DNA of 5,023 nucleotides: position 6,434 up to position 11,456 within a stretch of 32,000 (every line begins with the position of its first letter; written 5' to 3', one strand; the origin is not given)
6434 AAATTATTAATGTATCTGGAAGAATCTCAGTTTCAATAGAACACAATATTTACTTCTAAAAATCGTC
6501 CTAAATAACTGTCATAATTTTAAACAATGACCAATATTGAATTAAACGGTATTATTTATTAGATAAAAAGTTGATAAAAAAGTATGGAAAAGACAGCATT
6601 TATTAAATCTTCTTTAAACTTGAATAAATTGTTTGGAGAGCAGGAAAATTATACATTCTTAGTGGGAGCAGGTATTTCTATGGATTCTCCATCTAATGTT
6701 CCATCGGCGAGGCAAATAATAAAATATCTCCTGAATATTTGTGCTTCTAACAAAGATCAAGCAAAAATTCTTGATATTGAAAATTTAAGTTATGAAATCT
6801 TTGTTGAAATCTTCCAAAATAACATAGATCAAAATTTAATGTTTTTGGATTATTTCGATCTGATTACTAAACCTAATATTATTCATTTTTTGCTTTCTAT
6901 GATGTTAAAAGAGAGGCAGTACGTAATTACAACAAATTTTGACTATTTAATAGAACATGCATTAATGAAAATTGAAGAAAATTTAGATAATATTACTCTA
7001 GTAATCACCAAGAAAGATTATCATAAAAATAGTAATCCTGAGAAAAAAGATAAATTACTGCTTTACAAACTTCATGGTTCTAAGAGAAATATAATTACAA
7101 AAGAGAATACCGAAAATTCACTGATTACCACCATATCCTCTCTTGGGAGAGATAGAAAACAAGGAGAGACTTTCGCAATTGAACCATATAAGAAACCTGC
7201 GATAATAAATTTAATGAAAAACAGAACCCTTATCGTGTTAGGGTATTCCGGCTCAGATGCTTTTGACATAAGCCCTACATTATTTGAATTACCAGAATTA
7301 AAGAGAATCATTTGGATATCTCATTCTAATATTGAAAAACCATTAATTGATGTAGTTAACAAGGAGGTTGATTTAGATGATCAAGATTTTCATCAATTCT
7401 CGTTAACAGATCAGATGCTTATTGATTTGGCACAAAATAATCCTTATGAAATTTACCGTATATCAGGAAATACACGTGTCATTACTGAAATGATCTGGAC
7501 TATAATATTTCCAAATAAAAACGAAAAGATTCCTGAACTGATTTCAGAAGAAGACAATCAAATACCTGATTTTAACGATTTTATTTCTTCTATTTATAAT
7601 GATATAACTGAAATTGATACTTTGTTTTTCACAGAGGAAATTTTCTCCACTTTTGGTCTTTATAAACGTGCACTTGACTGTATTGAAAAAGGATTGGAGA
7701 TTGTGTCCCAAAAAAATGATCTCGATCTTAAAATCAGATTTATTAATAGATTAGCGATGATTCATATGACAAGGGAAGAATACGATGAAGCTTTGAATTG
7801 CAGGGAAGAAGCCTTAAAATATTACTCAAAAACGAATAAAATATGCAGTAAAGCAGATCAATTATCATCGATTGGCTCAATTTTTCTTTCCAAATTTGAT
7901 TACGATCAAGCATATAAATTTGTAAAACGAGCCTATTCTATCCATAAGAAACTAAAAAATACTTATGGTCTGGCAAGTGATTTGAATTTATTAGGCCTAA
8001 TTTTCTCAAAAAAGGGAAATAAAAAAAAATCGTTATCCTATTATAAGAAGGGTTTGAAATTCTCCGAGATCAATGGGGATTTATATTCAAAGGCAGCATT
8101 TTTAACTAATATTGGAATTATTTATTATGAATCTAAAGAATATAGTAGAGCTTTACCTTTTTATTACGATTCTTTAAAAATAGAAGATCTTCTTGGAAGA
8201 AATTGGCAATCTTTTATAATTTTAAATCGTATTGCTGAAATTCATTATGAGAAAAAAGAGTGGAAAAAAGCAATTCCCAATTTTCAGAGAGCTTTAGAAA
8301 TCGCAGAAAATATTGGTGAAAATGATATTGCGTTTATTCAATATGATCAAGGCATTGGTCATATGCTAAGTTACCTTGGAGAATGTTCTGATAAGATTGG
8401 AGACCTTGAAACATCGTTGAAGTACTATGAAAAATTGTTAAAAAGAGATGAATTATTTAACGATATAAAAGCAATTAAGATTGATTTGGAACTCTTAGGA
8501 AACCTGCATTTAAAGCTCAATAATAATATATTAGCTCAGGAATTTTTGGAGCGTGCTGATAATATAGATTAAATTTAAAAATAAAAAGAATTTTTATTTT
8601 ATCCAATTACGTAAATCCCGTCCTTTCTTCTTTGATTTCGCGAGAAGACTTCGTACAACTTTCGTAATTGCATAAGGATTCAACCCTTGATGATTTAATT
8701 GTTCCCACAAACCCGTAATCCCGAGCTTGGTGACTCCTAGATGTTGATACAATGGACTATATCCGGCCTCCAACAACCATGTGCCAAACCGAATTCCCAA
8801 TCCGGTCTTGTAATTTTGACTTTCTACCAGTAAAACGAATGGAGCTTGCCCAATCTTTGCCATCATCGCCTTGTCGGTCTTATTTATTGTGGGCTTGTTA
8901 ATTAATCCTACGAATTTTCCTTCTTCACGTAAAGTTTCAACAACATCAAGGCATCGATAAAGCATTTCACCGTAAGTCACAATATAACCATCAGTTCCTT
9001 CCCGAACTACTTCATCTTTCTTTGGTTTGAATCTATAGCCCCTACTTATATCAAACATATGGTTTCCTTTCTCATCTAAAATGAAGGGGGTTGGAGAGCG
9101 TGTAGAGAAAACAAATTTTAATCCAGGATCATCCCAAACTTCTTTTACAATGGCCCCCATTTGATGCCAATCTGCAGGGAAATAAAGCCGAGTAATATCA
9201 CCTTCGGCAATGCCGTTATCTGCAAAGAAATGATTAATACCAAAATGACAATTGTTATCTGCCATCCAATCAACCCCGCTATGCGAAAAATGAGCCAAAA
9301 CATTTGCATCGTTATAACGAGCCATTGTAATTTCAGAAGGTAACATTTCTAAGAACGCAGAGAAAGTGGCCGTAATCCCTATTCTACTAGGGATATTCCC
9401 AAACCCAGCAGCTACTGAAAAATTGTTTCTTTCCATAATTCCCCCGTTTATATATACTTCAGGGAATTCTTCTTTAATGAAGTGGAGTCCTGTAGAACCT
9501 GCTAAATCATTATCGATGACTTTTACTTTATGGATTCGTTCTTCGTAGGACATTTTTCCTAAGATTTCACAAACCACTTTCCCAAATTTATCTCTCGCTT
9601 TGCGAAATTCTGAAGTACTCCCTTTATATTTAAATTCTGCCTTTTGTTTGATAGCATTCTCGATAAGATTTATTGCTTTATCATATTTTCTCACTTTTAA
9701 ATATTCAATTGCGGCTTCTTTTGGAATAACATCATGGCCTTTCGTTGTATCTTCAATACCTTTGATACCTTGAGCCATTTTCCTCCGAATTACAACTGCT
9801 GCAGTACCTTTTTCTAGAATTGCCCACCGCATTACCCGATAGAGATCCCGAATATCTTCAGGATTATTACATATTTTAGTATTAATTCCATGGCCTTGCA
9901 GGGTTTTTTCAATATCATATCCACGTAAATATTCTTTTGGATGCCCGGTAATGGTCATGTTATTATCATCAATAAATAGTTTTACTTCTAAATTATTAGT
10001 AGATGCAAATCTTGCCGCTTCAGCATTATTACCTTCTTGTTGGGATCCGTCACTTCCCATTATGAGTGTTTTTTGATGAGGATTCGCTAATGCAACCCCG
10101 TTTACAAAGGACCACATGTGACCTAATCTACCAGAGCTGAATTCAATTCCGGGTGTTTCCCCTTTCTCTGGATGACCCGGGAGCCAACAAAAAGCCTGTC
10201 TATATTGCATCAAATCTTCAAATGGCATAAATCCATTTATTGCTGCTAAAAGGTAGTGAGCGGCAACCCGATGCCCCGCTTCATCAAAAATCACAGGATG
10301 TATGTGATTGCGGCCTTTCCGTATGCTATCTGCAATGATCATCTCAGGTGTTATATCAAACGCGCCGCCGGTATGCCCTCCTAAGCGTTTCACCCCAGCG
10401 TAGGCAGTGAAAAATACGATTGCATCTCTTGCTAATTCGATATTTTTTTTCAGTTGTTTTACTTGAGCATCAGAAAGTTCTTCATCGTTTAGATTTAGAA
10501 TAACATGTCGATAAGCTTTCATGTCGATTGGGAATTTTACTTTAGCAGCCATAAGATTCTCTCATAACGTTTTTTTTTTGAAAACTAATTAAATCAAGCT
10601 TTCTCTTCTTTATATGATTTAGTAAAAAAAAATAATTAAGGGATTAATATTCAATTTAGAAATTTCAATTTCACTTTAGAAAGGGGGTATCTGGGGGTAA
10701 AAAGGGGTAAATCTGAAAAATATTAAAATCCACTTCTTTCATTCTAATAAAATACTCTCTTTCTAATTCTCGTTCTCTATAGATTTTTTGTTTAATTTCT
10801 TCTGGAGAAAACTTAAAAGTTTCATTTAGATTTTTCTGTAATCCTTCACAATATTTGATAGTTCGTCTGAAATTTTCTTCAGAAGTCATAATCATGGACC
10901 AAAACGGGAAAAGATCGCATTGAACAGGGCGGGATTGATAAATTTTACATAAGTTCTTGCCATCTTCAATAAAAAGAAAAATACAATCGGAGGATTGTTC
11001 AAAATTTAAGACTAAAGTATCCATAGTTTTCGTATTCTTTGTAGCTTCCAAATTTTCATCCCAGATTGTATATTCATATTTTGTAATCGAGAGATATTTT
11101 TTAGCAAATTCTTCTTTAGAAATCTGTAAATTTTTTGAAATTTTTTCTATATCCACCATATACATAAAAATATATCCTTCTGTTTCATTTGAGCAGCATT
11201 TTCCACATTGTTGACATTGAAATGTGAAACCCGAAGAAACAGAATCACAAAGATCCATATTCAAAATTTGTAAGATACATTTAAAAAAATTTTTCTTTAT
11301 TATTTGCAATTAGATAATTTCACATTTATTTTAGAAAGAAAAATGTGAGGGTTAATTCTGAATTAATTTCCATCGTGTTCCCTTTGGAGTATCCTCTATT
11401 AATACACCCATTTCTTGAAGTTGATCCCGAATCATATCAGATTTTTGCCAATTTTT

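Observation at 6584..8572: SIR2-like (NADase-type) domain fused directly to a TPR array: candidate single-protein immune/conflict sensor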

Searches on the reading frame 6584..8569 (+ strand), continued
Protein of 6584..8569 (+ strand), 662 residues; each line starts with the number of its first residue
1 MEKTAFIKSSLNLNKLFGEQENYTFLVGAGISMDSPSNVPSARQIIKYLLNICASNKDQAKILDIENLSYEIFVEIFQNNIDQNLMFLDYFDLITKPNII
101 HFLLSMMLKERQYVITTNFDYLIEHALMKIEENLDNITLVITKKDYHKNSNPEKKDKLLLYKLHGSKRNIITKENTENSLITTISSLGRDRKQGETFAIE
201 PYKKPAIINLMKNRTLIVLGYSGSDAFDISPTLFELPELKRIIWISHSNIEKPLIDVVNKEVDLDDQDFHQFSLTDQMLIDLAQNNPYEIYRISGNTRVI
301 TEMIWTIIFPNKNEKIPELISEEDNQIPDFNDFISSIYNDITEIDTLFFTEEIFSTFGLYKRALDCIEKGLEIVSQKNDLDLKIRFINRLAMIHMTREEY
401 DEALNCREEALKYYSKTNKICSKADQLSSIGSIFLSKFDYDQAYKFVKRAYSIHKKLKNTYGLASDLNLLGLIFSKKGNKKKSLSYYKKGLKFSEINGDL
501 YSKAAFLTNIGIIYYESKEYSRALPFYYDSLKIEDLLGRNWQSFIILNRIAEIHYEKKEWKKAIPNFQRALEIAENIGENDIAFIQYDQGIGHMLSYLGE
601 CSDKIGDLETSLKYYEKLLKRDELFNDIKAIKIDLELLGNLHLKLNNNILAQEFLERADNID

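Call 63: search_protein_families(library=pfam, alignment_id=A4, max_evalue=0.00001)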
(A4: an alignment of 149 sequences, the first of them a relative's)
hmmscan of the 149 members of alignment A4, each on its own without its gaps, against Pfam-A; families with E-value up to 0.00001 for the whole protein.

A. member 1, L001:9270-9911:+ (214 aa): 0 families

B. families by the number of members that match (of 149 scanned): 147 families (the first 25 are shown)
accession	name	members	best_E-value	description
PF08241.18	Methyltransf_11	6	5.6e-24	Methyltransferase domain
PF13649.12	Methyltransf_25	6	2.2e-23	Methyltransferase domain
PF13847.12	Methyltransf_31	6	8.1e-23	Methyltransferase domain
PF13489.12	Methyltransf_23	5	8.3e-18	Methyltransferase domain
PF08242.18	Methyltransf_12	5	8.1e-17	Methyltransferase domain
PF00106.31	adh_short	3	1e-51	short chain dehydrogenase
PF00459.30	Inositol_P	3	4.1e-40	Inositol monophosphatase family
PF13561.12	adh_short_C2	3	1.8e-37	Enoyl-(Acyl carrier protein) reductase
PF00596.27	Aldolase_II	3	4.6e-30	Class II Aldolase and Adducin N-terminal domain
PF07690.21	MFS_1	3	5.2e-30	Major Facilitator Superfamily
PF01209.24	Ubie_methyltran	3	2.8e-11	ubiE/COQ5 methyltransferase family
PF12838.12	Fer4_7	3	2.6e-10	4Fe-4S dicluster domain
PF13347.12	MFS_2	2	2.9e-67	MFS/sugar transport protein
PF00817.25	IMS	2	3.6e-50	impB/mucB/samB family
PF04055.27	Radical_SAM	2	5.1e-25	Radical SAM superfamily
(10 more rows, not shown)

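Call 64: search_protein_families(library=padloc, alignment_id=A4, max_evalue=1e-10)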
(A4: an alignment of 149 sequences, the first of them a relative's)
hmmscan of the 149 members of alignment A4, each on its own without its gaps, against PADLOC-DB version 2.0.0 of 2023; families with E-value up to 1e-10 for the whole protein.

A. member 1, L001:9270-9911:+ (214 aa): 0 families

B. families by the number of members that match (of 149 scanned): 13 families
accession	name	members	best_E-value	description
PDLC04134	mad2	5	1.7e-24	mads_2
PDLC02903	pVip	2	2.6e-15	Viperins not associated with kinases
PDLC02904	pVip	2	2.4e-13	Viperins associated with kinases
PDLC04904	PDC-S09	1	1.2e-27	-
PDLC04902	PDC-S09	1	2e-24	-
PDLC04906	PDC-S09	1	8.8e-23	-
PDLC01862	CARF3--CARF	1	7.1e-21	-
PDLC01078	C3a156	1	7.8e-19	oxidoreductase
PDLC04905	PDC-S09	1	1.8e-18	-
PDLC01154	NYN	1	2.2e-17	"LabA-like protein, NYN family nuclease"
PDLC05071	PDC-S70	1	1.8e-14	-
PDLC05073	PDC-S70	1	7.1e-13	-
PDLC04163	HEC-09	1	2.3e-12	-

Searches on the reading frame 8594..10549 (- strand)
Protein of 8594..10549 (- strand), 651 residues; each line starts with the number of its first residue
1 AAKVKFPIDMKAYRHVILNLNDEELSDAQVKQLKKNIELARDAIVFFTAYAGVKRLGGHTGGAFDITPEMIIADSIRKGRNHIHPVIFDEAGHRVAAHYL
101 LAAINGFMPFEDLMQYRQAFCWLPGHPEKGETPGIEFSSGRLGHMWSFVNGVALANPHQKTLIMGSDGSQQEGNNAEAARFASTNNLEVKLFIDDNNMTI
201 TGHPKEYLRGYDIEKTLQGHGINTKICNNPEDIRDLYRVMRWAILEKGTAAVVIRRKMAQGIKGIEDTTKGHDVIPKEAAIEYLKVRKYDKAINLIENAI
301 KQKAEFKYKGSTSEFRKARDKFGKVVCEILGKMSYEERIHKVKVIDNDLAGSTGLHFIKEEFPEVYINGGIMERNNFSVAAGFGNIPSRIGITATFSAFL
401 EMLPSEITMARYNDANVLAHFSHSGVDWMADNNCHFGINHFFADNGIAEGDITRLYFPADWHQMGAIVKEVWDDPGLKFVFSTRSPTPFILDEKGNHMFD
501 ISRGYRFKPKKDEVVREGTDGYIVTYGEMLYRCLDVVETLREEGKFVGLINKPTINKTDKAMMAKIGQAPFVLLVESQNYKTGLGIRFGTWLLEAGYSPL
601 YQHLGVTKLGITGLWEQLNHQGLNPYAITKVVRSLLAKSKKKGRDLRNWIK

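Call 9: search_protein_families(library=pfam, proteins=[window:8594-10549:-], max_evalue=0.001)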
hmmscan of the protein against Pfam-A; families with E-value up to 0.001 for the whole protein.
window:8594-10549:- (651 aa): 3 families
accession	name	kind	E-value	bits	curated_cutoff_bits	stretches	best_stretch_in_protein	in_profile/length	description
PF00456.26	Transketolase_N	-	2.2e-14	53.6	22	1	91-285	62-272/334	Transketolase, thiamine diphosphate binding domain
PF02780.25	Transketolase_C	-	1.7e-10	41.3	25.9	1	513-589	4-81/124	Transketolase, C-terminal domain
PF02779.29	Transket_pyr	-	8.8e-08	32.4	27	1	337-439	18-125/174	Transketolase, pyrimidine binding domain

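Call 53: find_related_loci(query=window:8594-10549:-, collection=metagenome_contigs, flank=8000)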
Query window:8594-10549:- (651 aa) in metagenome_contigs; peptide patterns used: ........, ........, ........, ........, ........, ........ (x = any residue, [..] = any of these).
106 stretches matched a pattern; 13 encode a relative of the query (tblastn E <= 1e-3); 13 distinct loci.
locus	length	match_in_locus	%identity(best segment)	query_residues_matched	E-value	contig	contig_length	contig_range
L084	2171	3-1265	88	230-650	0e+0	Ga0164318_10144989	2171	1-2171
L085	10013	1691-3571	56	6-635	0e+0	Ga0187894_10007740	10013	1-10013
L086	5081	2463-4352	57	4-635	0e+0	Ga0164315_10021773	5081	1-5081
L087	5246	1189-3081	56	2-635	0e+0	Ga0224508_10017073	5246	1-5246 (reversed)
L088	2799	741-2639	55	3-637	0e+0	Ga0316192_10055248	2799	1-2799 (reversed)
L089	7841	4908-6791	56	5-635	0e+0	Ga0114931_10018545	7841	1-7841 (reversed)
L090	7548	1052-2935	56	4-635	0e+0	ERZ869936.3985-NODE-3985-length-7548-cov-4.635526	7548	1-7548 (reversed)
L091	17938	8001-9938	54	2-639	0e+0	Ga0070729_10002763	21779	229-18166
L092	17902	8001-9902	56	2-638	0e+0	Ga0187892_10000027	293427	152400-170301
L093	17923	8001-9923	49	4-637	0e+0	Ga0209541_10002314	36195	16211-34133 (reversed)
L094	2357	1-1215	55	231-636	3e-155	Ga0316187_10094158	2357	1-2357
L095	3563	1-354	92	534-651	8e-67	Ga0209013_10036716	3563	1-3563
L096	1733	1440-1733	88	1-98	1e-52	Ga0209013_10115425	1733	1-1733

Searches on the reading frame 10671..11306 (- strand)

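Call 9: search_protein_families(library=pfam, proteins=[window:10671-11306:-], max_evalue=0.001)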
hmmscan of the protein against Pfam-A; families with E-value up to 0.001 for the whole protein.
window:10671-11306:- (211 aa): 1 family
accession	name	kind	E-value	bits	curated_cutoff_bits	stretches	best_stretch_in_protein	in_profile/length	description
PF03692.20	CxxCxxCC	-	3.2e-11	44.2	23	1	30-153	1-84/85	Putative zinc- or iron-chelating domain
